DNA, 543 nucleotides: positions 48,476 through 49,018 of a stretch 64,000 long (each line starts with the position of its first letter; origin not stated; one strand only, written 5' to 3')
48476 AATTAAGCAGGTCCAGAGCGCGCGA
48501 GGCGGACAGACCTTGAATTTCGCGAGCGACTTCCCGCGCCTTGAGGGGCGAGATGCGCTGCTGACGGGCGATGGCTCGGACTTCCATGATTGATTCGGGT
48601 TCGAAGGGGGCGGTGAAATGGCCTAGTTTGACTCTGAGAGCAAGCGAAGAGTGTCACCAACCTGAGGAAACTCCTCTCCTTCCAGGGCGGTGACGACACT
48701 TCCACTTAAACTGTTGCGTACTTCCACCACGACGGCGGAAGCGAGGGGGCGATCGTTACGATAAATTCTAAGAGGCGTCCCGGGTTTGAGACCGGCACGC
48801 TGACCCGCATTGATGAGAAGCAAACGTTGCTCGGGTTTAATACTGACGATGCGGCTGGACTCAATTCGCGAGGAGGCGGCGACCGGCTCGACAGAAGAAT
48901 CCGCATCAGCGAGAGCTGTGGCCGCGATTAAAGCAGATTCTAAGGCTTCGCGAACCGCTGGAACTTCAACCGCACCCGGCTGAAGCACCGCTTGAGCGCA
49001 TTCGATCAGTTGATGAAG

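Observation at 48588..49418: Signal-peptide/coiled-coil protein gene inserted between rpsS and rplV inside the S10 ribosomal operon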

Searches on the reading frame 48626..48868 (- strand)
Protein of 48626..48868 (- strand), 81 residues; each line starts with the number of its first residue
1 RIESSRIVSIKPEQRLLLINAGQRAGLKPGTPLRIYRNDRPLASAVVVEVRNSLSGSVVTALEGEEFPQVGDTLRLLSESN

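Call 37: search_solved_structures(query=A3, max_evalue=10, show_alignments=3)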
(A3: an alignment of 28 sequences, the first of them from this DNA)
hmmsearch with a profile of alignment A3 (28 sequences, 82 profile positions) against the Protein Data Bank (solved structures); distinct sequences matched with E-value up to 10: 8.
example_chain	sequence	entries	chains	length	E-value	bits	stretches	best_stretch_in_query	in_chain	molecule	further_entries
9j3d_D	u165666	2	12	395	4.6e-05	26.1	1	42-75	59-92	RND efflux system, MexC-like protein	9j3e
3jc8_Ta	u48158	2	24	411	0.00082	22.1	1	13-52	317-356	LysM domain protein | TsaP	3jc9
2f1m_A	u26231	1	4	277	0.76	12.5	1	45-72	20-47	Acriflavine resistance protein A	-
5ng5_E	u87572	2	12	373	1.1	12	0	45-72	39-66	Multidrug efflux pump subunit AcrA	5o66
9tg4_D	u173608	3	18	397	1.1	12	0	45-72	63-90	Multidrug efflux pump subunit AcrA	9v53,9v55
5v5s_D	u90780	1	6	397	1.1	12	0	45-72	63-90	Multidrug efflux pump subunit AcrA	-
2qi9_A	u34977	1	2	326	1.9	11.3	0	19-58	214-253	Vitamin B12 import system permease protein btuC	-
4r9u_A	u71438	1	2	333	2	11.2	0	19-58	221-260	Vitamin B12 import system permease protein BtuC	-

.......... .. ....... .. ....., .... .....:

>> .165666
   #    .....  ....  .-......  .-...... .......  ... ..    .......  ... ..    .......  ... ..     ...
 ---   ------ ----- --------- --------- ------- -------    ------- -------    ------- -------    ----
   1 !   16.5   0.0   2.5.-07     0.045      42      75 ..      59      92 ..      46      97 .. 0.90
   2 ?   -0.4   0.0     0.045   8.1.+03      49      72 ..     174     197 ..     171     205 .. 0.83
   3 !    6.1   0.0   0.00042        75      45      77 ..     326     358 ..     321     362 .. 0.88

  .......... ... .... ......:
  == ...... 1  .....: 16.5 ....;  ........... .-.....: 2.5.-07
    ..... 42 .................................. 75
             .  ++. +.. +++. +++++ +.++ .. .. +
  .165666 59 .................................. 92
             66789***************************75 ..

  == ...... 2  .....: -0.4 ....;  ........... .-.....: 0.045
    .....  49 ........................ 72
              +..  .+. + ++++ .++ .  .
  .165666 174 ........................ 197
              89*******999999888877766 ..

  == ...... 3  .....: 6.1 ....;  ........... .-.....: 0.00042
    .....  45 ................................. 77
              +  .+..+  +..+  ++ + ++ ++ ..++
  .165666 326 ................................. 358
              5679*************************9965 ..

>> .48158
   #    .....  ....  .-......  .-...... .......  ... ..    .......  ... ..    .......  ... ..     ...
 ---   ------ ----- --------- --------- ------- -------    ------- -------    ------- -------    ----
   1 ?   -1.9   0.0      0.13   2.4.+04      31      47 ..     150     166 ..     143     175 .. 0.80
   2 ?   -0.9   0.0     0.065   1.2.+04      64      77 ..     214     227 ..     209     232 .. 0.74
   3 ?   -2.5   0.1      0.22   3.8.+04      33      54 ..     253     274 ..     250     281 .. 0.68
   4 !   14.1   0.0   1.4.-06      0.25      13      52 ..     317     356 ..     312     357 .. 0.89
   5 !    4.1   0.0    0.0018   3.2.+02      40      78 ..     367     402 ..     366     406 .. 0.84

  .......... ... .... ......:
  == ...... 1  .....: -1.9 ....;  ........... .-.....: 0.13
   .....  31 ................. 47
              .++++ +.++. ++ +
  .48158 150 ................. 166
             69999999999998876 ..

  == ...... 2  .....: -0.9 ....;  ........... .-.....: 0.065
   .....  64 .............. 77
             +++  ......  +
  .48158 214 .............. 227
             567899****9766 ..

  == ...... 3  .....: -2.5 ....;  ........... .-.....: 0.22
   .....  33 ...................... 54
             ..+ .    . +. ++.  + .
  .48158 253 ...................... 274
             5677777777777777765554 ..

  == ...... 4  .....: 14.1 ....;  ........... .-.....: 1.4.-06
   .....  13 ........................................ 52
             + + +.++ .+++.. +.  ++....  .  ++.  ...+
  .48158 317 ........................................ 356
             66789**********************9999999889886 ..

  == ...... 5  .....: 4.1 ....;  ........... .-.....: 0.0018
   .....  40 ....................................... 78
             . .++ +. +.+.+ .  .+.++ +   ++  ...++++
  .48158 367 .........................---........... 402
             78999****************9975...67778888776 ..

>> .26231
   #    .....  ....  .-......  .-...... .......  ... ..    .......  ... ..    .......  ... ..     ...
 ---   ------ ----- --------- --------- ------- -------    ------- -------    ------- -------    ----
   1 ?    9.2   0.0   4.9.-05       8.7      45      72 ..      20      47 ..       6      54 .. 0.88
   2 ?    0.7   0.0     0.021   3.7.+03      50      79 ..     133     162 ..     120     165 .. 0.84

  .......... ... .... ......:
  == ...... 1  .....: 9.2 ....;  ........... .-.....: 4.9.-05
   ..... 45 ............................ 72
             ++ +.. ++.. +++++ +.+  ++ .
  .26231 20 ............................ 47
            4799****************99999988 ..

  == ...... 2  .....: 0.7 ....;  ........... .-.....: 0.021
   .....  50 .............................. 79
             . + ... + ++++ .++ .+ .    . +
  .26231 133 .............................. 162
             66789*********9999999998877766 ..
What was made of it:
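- Closest known: FlgT C-terminal domain. Same: TsaP is hit by the family profile (E 8e-4, call 37).
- Closest known: Periplasmic adaptor / membrane-fusion proteins of tripartite pumps. Same: Profile hits to a MexC-like protein (4.6e-5) and weakly to AcrA cover the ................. motif (call 37).
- TsaP and a MexC-like adaptor are hit by the profile search against PDB sequences (call 37).
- Tried and rejected: Only motif-level hits to a MexC-like adaptor and to TsaP (call 37).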

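Call 41: predict_structure(alignment_id=A3)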
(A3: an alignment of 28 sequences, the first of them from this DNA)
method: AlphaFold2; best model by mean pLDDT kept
length: 81 residues; sequences in the alignment: 28
mean_pLDDT: 93.7   pTM: 0.82
mean pLDDT of the five models: 93.7, 93.4, 92.3, 92.1, 91.5
residues with pLDDT >= 90: 72; 70-90: 6; 50-70: 1; < 50: 2
segments of 3 or more residues with pLDDT < 50: none
pLDDT, mean of each block of 10 residues (from residue 1): 91 98 96 96 98 98 96 83 38
secondary structure, 60 per line:
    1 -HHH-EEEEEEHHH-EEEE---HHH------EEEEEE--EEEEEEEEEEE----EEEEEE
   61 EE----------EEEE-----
elements in order: E6-11 E16-19 E32-37 E40-50 E55-62 E73-76
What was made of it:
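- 48635..48862 (-): C-terminal six-stranded beta-barrel, aa 180-255, of the FlgT-C / PAP-barrel / F1-crown fold class. AF2 domain model with pLDDT 93.7 and pTM 0.82 (call 41).
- On FlgT (flagellar H-ring protein): The model pLDDT is 93.7 (call 41).
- Barrel: pLDDT 93.7 (call 41). The model is confident (call 41).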

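Call 45: fold_search(model_id=the predicted structure, library=pdb)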
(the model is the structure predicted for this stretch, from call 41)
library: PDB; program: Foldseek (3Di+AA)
matches with E <= 10: 1318; with E <= 0.001: 1
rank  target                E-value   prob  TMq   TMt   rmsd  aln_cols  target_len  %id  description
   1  8z5n_0                9.7e-04  1.00  0.68  0.17   6.4        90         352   13  Cryo-EM structure of the LPHT ring (released 2025-10-22)
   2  3w1e                  4.3e-03  1.00  0.69  0.16   5.4        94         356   13  Structure of FlgT, a flagellar basal body component protein (released 2013-04-03)
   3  7p2y_A                6.0e-03  1.00  0.67  0.12   2.8        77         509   17  F1Fo-ATP synthase from Acinetobacter baumannii (state 1) (released 2022-02-02)
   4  6tmh_C                1.4e-02  1.00  0.67  0.12   2.5        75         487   13  Cryo-EM structure of Toxoplasma gondii mitochondrial ATP synthase dimer, OSCP/F1/c-ring model (released 2020-12-16)
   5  6j5i_A                1.4e-02  1.00  0.68  0.12   2.8        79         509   15  Cryo-EM structure of the mammalian DP-state ATP synthase (released 2019-06-26)
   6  9bxu_A                1.5e-02  1.00  0.67  0.12   2.9        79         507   14  Cryo-EM structure of ATP synthase DP state (released 2025-08-06)
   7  3vr2_D                1.6e-02  1.00  0.68  0.14   2.6        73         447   15  Crystal structure of nucleotide-free A3B3 complex from Enterococcus hirae V-ATPase [eA3B3] (released 2013-01-16)
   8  6q45_B                1.6e-02  1.00  0.66  0.13   3.0        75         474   13  F1-ATPase from Fusobacterium nucleatum (released 2019-07-10)
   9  7yry_A                1.6e-02  1.00  0.65  0.12   2.7        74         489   18  F1-ATPase of Acinetobacter baumannii (released 2023-06-21)
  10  5zea_D                1.6e-02  1.00  0.63  0.13   3.3        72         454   14  Crystal structure of the nucleotide-free mutant A3B3 (released 2019-02-06)
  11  3ofn_L                1.7e-02  1.00  0.68  0.13   2.9        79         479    6  Structure of four mutant forms of yeast F1 ATPase: alpha-N67I (released 2010-09-15)
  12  6tmh_E                1.7e-02  1.00  0.66  0.12   3.2        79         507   14  Cryo-EM structure of Toxoplasma gondii mitochondrial ATP synthase dimer, OSCP/F1/c-ring model (released 2020-12-16)
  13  8igw_L                1.7e-02  1.00  0.65  0.13   2.8        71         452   13  Hexameric Ring Complex of Engineered V1-ATPase bound to 4 ADPs: A3(De)3_(ADP)3cat,1non-cat, Hexameric Ring Complex of  (released 2023-07-12)
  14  5dn6_C                1.9e-02  1.00  0.63  0.12   2.8        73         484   14  ATP synthase from Paracoccus denitrificans (released 2015-10-28)
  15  8dbw_A                2.0e-02  1.00  0.65  0.12   2.9        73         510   16  E. coli ATP synthase imaged in 10mM MgATP State3 "down" Fo classified (released 2023-01-25)
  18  2j5u_A                2.1e-02  1.00  0.51  0.21   5.0        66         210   15  MreC Lysteria monocytogenes (released 2006-12-11)
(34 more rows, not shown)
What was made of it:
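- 48635..48862 (-): Foldseek PDB top hits are FlgT in 8z5n (E 9.7e-4) and 3w1e (4.3e-3), then F1/V1-ATPase N-terminal barrels and MreC 2j5u (call 45).
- On FlgT (flagellar H-ring protein): Foldseek top hits are 8z5n and 3w1e, with TMq 0.68-0.69 (call 45).
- Closest known: FlgT C-terminal domain. Same: FlgT is the best fold match to the C-terminal barrel (Foldseek E 9.7e-4 and 4.3e-3, TMq 0.68-0.69, call 45).
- The fold-search E-values are weak (1e-3 to 1e-2), and this barrel fold is widespread, including in cytoplasmic proteins (call 45). MreC 2j5u appears among the fold hits (E 2e-2, call 45). TMq to MreC is 0.51, against 0.68 to FlgT and F1 barrels (call 45). The barrel fold also occurs in cytoplasmic proteins such as the F1 and FliI N-domains (call 45). 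Its nearest sequence and fold relatives (FlgT, TsaP, adaptor proteins, MreC) are all periplasmic (calls 37, 45). secY shows that an envelope gene can live in a ribosomal operon.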
